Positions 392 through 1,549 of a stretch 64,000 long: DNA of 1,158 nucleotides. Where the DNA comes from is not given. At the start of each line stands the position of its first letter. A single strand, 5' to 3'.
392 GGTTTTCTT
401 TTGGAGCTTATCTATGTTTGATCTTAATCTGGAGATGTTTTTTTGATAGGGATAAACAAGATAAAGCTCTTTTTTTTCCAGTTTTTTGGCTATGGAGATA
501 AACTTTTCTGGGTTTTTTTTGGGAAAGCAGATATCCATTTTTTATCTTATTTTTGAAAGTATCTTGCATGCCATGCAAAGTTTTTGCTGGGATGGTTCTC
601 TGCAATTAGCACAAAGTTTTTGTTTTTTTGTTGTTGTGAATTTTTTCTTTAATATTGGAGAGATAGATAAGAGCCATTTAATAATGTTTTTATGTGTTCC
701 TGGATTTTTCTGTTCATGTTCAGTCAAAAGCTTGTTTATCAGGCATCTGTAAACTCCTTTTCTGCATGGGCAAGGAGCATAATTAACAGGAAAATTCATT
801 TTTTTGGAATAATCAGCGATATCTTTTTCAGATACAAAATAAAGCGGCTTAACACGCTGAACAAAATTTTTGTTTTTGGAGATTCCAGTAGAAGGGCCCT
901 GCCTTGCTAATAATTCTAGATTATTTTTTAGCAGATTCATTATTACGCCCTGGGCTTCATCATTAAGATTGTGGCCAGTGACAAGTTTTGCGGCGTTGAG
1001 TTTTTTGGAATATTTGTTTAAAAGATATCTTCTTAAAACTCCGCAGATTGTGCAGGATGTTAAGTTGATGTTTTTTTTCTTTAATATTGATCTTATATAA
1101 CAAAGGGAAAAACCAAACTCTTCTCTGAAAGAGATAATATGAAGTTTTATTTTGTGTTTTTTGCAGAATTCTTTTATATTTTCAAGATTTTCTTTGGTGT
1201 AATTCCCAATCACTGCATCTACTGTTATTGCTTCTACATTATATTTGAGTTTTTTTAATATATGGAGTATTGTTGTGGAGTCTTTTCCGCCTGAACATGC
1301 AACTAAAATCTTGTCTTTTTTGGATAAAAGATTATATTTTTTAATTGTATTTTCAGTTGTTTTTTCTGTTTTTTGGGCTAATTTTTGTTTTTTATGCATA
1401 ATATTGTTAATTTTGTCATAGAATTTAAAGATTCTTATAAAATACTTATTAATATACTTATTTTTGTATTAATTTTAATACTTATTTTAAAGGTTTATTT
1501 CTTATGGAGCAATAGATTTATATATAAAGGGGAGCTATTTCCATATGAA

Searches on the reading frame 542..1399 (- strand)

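Call 7: search_protein_families(library=pfam, proteins=[window:542-1399:-])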
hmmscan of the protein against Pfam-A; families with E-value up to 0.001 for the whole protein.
window:542-1399:- (285 aa): 6 families
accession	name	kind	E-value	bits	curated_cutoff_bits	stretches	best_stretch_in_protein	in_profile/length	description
PF01171.26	ATP_bind_3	-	1.4e-16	61.2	27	1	30-202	1-160/182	PP-loop family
PF06508.19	QueC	-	7.2e-09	35.9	22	1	30-207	1-179/210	Queuosine biosynthesis protein QueC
PF01507.26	PAPS_reduct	-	4.3e-07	30.5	22.5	1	31-206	2-157/175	Phosphoadenosine phosphosulfate reductase domain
PF03054.22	tRNA_Me_trans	-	4.7e-06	26.8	20.6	1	30-148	2-131/202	tRNA methyl transferase HUP domain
PF00764.25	Arginosuc_synth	-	1.6e-05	25.4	27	1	30-102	1-72/162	Arginosuccinate synthase N-terminal HUP domain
PF22530.2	Terminase-T7_RNaseH-like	-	0.00072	20.2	27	0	36-89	5-57/108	Terminase Bacteriophage T7, Ribonuclease H-like domain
